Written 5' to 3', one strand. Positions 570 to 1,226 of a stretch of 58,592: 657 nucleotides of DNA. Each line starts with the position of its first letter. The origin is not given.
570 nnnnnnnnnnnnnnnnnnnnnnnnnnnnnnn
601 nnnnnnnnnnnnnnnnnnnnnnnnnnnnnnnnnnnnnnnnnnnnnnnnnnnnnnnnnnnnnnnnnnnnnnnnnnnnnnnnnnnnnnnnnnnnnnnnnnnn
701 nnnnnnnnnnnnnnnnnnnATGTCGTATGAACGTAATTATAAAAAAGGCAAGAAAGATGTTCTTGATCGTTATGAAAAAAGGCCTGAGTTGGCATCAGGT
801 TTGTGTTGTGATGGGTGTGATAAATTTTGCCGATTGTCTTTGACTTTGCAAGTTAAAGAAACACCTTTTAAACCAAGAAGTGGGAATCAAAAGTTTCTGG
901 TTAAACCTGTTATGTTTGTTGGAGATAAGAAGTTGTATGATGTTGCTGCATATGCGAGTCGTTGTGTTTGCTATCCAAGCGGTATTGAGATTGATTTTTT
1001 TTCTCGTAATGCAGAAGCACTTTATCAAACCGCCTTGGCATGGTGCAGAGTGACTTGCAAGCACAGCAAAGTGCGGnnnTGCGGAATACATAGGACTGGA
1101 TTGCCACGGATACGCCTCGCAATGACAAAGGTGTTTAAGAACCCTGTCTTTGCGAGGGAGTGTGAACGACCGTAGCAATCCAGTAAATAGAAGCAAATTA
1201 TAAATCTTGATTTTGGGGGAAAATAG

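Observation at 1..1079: Tandem array of at least three small six-cysteine proteins of no recognisable family, running off the window edge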

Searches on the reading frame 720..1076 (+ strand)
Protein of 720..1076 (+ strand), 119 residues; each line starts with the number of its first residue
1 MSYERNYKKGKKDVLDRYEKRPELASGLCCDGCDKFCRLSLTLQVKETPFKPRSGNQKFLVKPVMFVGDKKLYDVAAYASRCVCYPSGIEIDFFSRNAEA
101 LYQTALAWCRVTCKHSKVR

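Call 6: search_protein_families(library=pfam, proteins=[window:720-1076:+], max_evalue=10)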
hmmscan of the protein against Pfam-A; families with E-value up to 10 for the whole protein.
window:720-1076:+ (119 aa): 0 families

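Call 7: search_protein_families(library=ncbifam, proteins=[window:720-1076:+], max_evalue=10)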
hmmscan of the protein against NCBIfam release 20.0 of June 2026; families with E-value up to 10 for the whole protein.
window:720-1076:+ (119 aa): 0 families

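Call 17: search_solved_structures(query=A2, max_evalue=10)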
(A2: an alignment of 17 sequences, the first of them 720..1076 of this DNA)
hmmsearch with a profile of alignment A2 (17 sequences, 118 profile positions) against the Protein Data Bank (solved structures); distinct sequences matched with E-value up to 10: 0.

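Call 24: predict_structure(alignment_id=A2)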
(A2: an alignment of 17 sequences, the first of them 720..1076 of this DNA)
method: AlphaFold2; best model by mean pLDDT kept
length: 119 residues; sequences in the alignment: 17
mean_pLDDT: 71.1   pTM: 0.56
mean pLDDT of the five models: 71.1, 68.1, 67.3, 61.9, 59.4
residues with pLDDT >= 90: 1; 70-90: 66; 50-70: 50; < 50: 2
segments of 3 or more residues with pLDDT < 50: none
pLDDT, mean of each block of 10 residues (from residue 1): 55 61 58 65 83 83 81 77 86 69 72 61
secondary structure, 60 per line:
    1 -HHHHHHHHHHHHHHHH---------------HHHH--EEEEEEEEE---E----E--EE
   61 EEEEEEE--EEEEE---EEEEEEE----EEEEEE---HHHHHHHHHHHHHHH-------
elements in order: H2-17 H33-36 E39-47 E59-67 E70-74 E78-84 E89-94 H98-112

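Call 26: search_protein_representatives(alignment_id=A2)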
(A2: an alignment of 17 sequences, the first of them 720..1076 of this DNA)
Query: 17 sequences, 118 profile positions. Proteins with E-value up to 0.001 (for the whole library): 25; up to 1e-10: 19; up to 1e-30: 4. The best 25 are listed.
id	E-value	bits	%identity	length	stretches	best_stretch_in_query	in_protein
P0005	4.7e-48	178.5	-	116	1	1-118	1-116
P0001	2.5e-46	172.9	-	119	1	1-118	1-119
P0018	1.7e-38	147.6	-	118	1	1-118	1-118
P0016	1.4e-33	131.8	-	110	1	1-118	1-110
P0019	3.1e-28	114.5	-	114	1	1-118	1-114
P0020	3.5e-27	111.2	-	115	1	1-118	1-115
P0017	1.3e-26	109.3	-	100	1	1-118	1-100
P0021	1.7e-24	102.5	-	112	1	2-118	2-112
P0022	3.0e-24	101.7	-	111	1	1-118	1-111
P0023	3.4e-23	98.3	-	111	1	1-118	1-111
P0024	4.1e-21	91.6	-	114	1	1-118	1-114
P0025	6.5e-21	90.9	-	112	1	1-118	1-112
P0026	6.9e-21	90.8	-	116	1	1-118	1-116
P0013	5.9e-20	87.8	-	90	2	1-41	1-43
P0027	8.1e-20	87.4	-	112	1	1-118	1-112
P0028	1.2e-15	73.9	-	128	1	16-114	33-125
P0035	3.0e-07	46.9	-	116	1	1-118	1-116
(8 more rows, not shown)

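Call 28: fold_search(model_id=the predicted structure, library=pdb)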
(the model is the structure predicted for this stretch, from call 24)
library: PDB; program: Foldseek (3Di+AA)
matches with E <= 10: 274; with E <= 0.001: 0
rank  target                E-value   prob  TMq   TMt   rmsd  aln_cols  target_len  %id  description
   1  7yir                  6.7e-01  0.11  0.18  0.21  11.9       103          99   16  Crystal structure of N-terminal PH domain of ARAP3 protein from human (released 2023-05-03)
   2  5wlh_A                7.5e-01  0.11  0.18  0.03  17.4        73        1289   10  Crystal structure of LbaCas13a H328A (C2c2) bound to pre-crRNA (24-nt spacer) (released 2017-09-13)
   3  8xcj_F                7.5e-01  0.08  0.16  0.08  10.7        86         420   17  Open State of central tail fiber of bacteriophage lambda upon binding to LamB (gpJ713-LamB complex) (released 2024-05-01)
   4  5dac_B                8.5e-01  0.16  0.24  0.09   9.1        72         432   17  ATP-gamma-S bound Rad50 from Chaetomium thermophilum in complex with DNA (released 2016-03-02)
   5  5da9_B                1.1e+00  0.08  0.23  0.09  16.2       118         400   14  ATP-gamma-S bound Rad50 from Chaetomium thermophilum in complex with the Rad50-binding domain of Mre11 (released 2016-03-02)
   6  1cii                  1.2e+00  0.06  0.16  0.05  10.1        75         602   11  COLICIN IA (released 1998-01-14)
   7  9uew_B                1.3e+00  0.10  0.24  0.07  14.1        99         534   14  Wild-type Bacillus megaterium Penicillin G Acylase with Non-Covalently Bound Phenylacetic Acid (released 2026-02-18)
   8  5w1h_A                1.3e+00  0.07  0.17  0.03  17.2        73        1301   10  Crystal structure of LbaCas13a (C2c2) bound to mature crRNA (24-nt spacer) (released 2017-09-13)
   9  3w1i_A                1.4e+00  0.09  0.22  0.08  14.4       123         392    9  Crystal structure of the N-terminal truncated selenocysteine synthase SelA (released 2013-06-05)
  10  9ub9_B                1.8e+00  0.10  0.21  0.05  10.6        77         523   12  Wild-type Bacillus megaterium Penicillin G Acylase (released 2026-02-18)
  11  5aej_A                1.8e+00  0.04  0.16  0.16  14.9        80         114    4  Crystal structure of human Gremlin-1 (released 2016-04-13)
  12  9ul0_B                1.9e+00  0.08  0.24  0.07  14.1        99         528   14  Wild-type Bacillus megaterium Penicillin G Acylase with Covalently Bound Phenylacetic Acid (released 2026-02-18)
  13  5ym6_A                2.1e+00  0.15  0.25  0.30  10.6        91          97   12  Crystal Structure of porcine delta coronavirus nsp9 (released 2018-06-13)
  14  6nvw_B                2.1e+00  0.10  0.21  0.05  10.7        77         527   10  Crystal structure of penicillin G acylase from Bacillus megaterium (released 2019-07-03)
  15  5w1i_A                2.1e+00  0.07  0.18  0.03  17.6        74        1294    9  Crystal structure of LbaCas13a (C2c2) bound to mature crRNA (20-nt spacer) (released 2017-09-13)
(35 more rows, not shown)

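Call 31: find_related_loci(query=A2, collection=genome_contigs, flank=8000)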
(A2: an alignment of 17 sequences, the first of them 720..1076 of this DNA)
Query A2 (119 aa) in genome_contigs; peptide patterns used: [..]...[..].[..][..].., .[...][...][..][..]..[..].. (x = any residue, [..] = any of these).
52 stretches matched a pattern; 20 encode a relative of the query (tblastn E <= 1e-3); 20 distinct loci.
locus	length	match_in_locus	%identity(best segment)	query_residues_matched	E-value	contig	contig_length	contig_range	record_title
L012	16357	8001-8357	97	1-119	3e-77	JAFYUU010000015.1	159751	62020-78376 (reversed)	MAG: Alphaproteobacteria bacterium isolate RGIG7441 Water_buffalos_Colon-1__c758716, whole genome shotgun sequence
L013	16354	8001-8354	55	1-119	1e-41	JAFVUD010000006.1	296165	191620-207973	MAG: Alphaproteobacteria bacterium isolate RGIG5397 Sheep_Colon-3__c938145, whole genome shotgun sequence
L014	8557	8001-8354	55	1-119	4e-41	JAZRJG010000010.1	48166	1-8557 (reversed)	MAG: Candidatus Enterousia sp. isolate T1900045468_YK20190159.MAGScoT_cleanbin_000030 SGB_7220_k141_839660, whole genome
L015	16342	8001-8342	55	1-119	2e-36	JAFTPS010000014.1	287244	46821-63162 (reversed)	MAG: Alphaproteobacteria bacterium isolate RGIG4037 Roe_deer_Cecum-5__c5270, whole genome shotgun sequence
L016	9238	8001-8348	48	1-119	5e-32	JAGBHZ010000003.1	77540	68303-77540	MAG: Alphaproteobacteria bacterium isolate RGIG9136 Water_deer_Rectum.Co__c224764, whole genome shotgun sequence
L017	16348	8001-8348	47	1-119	5e-31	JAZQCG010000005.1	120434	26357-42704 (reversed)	MAG: Candidatus Enterousia sp. isolate T1900044638_TS20190104.MAGScoT_cleanbin_000053 SGB_1212_k141_1696457, whole genom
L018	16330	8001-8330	49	7-119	2e-30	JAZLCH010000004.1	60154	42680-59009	MAG: Candidatus Enterousia sp. isolate T1900045051_TC20190044.MAGScoT_cleanbin_000024 SGB_4527_k141_1031864, whole genom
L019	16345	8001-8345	48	1-119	5e-30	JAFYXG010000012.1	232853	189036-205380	MAG: Alphaproteobacteria bacterium isolate RGIG7505 Water_buffalos_Colon.Co__c1672322, whole genome shotgun sequence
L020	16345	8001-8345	46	1-119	2e-29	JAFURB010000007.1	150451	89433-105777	MAG: Alphaproteobacteria bacterium isolate RGIG4748 Roe_deer_Rectum.Co__c745131, whole genome shotgun sequence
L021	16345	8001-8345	48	1-119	3e-29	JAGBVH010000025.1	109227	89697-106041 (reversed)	MAG: Alphaproteobacteria bacterium isolate RGIG9479 Yak_Cecum-4__c533361, whole genome shotgun sequence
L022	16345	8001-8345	47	1-119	5e-29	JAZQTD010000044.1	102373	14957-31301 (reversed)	MAG: Candidatus Enterousia sp. isolate T1900045192_TC20190188.MAGScoT_cleanbin_000014 SGB_5297_k141_2645849, whole genom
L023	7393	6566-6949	32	2-119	4e-16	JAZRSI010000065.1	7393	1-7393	MAG: Candidatus Enterousia sp. isolate T1900045347_YK20190037.MAGScoT_cleanbin_000032 SGB_6723_k141_374015, whole genome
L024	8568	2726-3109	33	2-119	5e-16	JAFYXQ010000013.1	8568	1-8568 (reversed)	MAG: Alphaproteobacteria bacterium isolate RGIG7515 Water_buffalos_Colon.Co__c495494, whole genome shotgun sequence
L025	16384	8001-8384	34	2-119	2e-15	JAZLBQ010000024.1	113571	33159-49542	MAG: Candidatus Enterousia sp. isolate T1900045063_TC20190056.MAGScoT_cleanbin_000013 SGB_4572_k141_1978705, whole genom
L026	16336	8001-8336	40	1-119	2e-15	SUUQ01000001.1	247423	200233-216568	MAG: Alphaproteobacteria bacterium isolate SIG50 NODE_553_length_247423_cov_7.004432, whole genome shotgun sequence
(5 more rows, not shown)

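Call 37: search_protein_families(library=phrogs, alignment_id=A3, max_evalue=0.1)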
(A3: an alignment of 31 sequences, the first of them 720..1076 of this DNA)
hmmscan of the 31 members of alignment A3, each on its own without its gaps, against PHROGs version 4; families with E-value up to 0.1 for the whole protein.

A. member 1, window:720-1076:+ (119 aa): 0 families

B. families by the number of members that match (of 31 scanned): 6 families
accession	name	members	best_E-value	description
phrog_16264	-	1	0.006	-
phrog_3307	-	1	0.0066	-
phrog_11893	-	1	0.01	-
phrog_2999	-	1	0.04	-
phrog_9937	-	1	0.048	-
phrog_8918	-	1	0.08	-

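Call 38: search_protein_families(library=padloc, alignment_id=A3, max_evalue=0.1)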
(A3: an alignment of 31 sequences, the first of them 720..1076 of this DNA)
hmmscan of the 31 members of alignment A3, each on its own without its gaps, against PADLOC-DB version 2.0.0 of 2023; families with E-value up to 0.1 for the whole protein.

A. member 1, window:720-1076:+ (119 aa): 0 families

B. families by the number of members that match (of 31 scanned): 3 families
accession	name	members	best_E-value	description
PDLC03551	REase_II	1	0.0018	Type II restriction enzyme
PDLC01595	Csf1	1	0.0056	CAS-IV-A; effector_LS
PDLC02044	Cas6d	1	0.025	-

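Call 53: find_encoding_contigs(protein=P0035, flank=6000, max_places=2)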
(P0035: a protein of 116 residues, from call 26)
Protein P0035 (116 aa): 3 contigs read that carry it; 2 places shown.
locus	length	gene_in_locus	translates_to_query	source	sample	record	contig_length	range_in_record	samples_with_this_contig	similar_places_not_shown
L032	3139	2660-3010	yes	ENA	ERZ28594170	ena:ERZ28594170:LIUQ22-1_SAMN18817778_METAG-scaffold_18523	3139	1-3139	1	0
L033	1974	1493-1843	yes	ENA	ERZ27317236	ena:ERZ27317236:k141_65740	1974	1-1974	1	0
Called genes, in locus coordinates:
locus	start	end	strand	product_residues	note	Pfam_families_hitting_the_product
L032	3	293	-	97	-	?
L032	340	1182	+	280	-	-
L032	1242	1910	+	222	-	PF19269:Anticodon_2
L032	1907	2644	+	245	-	PF03006:HlyIII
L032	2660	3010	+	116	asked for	-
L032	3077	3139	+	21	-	?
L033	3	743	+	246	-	?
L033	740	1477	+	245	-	PF03006:HlyIII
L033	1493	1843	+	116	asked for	-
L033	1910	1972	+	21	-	?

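Call 54: find_encoding_contigs(protein=P0028, flank=6000, max_places=2)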
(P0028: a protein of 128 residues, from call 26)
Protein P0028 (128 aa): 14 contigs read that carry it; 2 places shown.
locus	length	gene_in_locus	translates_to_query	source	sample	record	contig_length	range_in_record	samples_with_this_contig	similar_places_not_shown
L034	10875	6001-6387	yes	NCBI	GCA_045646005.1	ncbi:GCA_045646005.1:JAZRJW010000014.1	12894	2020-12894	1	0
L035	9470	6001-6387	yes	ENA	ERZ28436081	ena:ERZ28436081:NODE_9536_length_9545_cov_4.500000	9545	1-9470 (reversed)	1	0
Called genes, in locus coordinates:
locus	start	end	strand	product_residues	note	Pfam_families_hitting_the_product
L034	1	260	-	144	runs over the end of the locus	-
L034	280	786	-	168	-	-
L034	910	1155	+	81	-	-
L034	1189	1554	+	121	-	-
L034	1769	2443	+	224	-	-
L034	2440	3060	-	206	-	PF02390:Methyltransf_4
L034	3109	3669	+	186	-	PF13302:Acetyltransf_3, PF00583:Acetyltransf_1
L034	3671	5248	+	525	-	PF00749:tRNA-synt_1c, PF19269:Anticodon_2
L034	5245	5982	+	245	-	PF03006:HlyIII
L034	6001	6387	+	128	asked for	-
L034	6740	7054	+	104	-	PF02699:YajC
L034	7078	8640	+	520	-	PF21760:SecD_1st, PF22599:SecDF_P1_head, PF03176:MMPL (weak), PF02355:SecD_SecF_C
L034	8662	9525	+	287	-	PF07549:Sec_GG (weak), PF02355:SecD_SecF_C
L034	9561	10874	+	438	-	?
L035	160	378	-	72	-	PF13467:RHH_4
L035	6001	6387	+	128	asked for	-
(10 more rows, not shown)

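Call 57: predict_structure(alignment_id=A3)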
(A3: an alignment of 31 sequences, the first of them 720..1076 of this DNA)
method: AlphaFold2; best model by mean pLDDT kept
length: 119 residues; sequences in the alignment: 31
mean_pLDDT: 85.9   pTM: 0.75
mean pLDDT of the five models: 85.9, 85.6, 85.4, 83.4, 76.9
residues with pLDDT >= 90: 41; 70-90: 73; 50-70: 5; < 50: 0
segments of 3 or more residues with pLDDT < 50: none
pLDDT, mean of each block of 10 residues (from residue 1): 80 81 88 80 93 92 91 82 86 83 92 83
secondary structure, 60 per line:
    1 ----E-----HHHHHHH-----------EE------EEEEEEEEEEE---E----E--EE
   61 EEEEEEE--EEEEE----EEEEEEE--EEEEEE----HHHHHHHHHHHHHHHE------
elements in order: H11-17 E37-47 E59-67 E70-74 E79-85 E88-93 H98-112

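Call 59: fold_search(model_id=the predicted structure, library=pdb)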
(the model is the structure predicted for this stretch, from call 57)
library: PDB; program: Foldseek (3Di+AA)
matches with E <= 10: 244; with E <= 0.001: 0
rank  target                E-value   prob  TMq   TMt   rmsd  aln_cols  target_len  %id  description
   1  5da9_B                2.0e-01  0.16  0.22  0.09  11.9        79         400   19  ATP-gamma-S bound Rad50 from Chaetomium thermophilum in complex with the Rad50-binding domain of Mre11 (released 2016-03-02)
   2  5dac_B                3.3e-01  0.21  0.26  0.09  10.4        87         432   16  ATP-gamma-S bound Rad50 from Chaetomium thermophilum in complex with DNA (released 2016-03-02)
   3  5ym6_A                1.6e+00  0.15  0.23  0.27   9.4        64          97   12  Crystal Structure of porcine delta coronavirus nsp9 (released 2018-06-13)
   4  7yir                  1.6e+00  0.07  0.18  0.21  11.1        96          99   17  Crystal structure of N-terminal PH domain of ARAP3 protein from human (released 2023-05-03)
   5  9y66_C                2.0e+00  0.09  0.24  0.07  10.5        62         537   14  attLsym bound serine integrase complex in the dimeric state (released 2026-02-04)
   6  5wlh_A                2.0e+00  0.06  0.19  0.03  18.4        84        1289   11  Crystal structure of LbaCas13a H328A (C2c2) bound to pre-crRNA (24-nt spacer) (released 2017-09-13)
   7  5w1h_A                2.0e+00  0.05  0.18  0.03  18.2        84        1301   11  Crystal structure of LbaCas13a (C2c2) bound to mature crRNA (24-nt spacer) (released 2017-09-13)
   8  5v93_q                2.4e+00  0.09  0.21  0.25  10.8        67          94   10  Cryo-EM structure of the 70S ribosome from Mycobacterium tuberculosis bound with Capreomycin (released 2017-09-20)
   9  5wc3_0                2.4e+00  0.06  0.16  0.14  16.6        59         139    3  SpoIIIAG (released 2017-08-16)
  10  6pki_D                2.5e+00  0.13  0.17  0.08   4.3        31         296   16  Zebrafish N-acetylglucosamine-1-phosphodiester alpha-N-acetylglucosaminidase (NAGPA) catalytic domain (C56S C230S) in  (released 2020-02-19)
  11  5ym6_C                2.5e+00  0.10  0.27  0.31   9.3        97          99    8  Crystal Structure of porcine delta coronavirus nsp9 (released 2018-06-13)
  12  8ovx_P                2.7e+00  0.15  0.22  0.14   3.3        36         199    8  Cryo-EM structure of yeast CENP-OPQU+ bound to the CENP-A N-terminus (released 2023-08-09)
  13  6pki_B                2.7e+00  0.13  0.17  0.08   4.3        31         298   16  Zebrafish N-acetylglucosamine-1-phosphodiester alpha-N-acetylglucosaminidase (NAGPA) catalytic domain (C56S C230S) in  (released 2020-02-19)
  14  6pki_A                2.7e+00  0.13  0.17  0.08   4.2        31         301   16  Zebrafish N-acetylglucosamine-1-phosphodiester alpha-N-acetylglucosaminidase (NAGPA) catalytic domain (C56S C230S) in  (released 2020-02-19)
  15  9qsc_A                2.7e+00  0.08  0.17  0.04   7.1        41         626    7  apPol-DNA-nucleotide complex consensus refinement (released 2025-10-29)
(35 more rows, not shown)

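Call 61: find_related_loci(query=A2, collection=viral_contigs, flank=8000)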
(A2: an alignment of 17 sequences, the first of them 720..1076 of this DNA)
Query A2 (119 aa) in viral_contigs; peptide patterns used: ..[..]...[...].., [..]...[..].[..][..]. (x = any residue, [..] = any of these).
203 stretches matched a pattern, but none encodes a relative of the query by tblastn (E <= 1e-3).

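Call 68: find_encoding_contigs(protein=window:720-1076:+, flank=10000, max_places=8)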
Protein window:720-1076:+ (119 aa): 23 contigs read that carry it; 6 places shown.
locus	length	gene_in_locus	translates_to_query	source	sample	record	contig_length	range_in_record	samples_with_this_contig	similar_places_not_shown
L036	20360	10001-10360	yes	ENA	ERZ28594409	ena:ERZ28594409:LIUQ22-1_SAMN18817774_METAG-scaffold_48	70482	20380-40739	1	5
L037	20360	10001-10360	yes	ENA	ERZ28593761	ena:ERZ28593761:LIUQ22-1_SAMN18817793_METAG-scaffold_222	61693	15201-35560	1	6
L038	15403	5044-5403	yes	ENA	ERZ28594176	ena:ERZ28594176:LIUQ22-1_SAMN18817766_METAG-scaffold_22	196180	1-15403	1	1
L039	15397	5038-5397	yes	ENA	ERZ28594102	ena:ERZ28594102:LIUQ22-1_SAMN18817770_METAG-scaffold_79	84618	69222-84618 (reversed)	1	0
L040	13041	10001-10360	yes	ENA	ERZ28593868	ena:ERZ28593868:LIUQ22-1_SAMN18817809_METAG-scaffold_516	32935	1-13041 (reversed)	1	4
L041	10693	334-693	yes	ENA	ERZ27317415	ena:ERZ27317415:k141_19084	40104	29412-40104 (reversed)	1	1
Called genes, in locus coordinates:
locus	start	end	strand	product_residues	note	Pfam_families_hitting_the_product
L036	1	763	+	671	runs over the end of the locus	PF02130:YbeY, PF20154:LNT_N, PF00795:CN_hydrolase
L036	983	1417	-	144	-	-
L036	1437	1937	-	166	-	-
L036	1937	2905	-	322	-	-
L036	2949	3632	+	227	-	-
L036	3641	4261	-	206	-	PF02390:Methyltransf_4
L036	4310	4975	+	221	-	PF13302:Acetyltransf_3, PF00583:Acetyltransf_1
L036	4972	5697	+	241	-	PF13302:Acetyltransf_3, PF00583:Acetyltransf_1 (weak)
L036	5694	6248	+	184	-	PF13302:Acetyltransf_3, PF00583:Acetyltransf_1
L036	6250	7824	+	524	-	PF00749:tRNA-synt_1c, PF19269:Anticodon_2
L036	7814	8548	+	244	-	-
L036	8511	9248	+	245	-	PF03006:HlyIII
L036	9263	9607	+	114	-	-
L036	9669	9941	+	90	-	-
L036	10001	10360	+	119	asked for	-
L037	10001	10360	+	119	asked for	-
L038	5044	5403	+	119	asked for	-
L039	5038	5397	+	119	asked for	-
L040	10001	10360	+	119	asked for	-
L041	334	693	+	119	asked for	-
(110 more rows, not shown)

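Call 79: find_related_loci(query=A2, collection=metagenome_contigs, flank=3000)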
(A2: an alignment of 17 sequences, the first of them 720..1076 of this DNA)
Query A2 (119 aa) in metagenome_contigs; peptide patterns used: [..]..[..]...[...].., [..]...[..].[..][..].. (x = any residue, [..] = any of these).
223 stretches matched a pattern; 4 encode a relative of the query (tblastn E <= 1e-3); 4 distinct loci.
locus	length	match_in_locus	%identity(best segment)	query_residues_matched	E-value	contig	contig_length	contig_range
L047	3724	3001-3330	41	3-119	3e-17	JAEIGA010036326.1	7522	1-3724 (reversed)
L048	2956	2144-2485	38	1-119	1e-16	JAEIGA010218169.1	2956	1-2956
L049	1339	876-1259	34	2-119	1e-16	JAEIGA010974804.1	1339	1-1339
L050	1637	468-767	31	1-119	3e-12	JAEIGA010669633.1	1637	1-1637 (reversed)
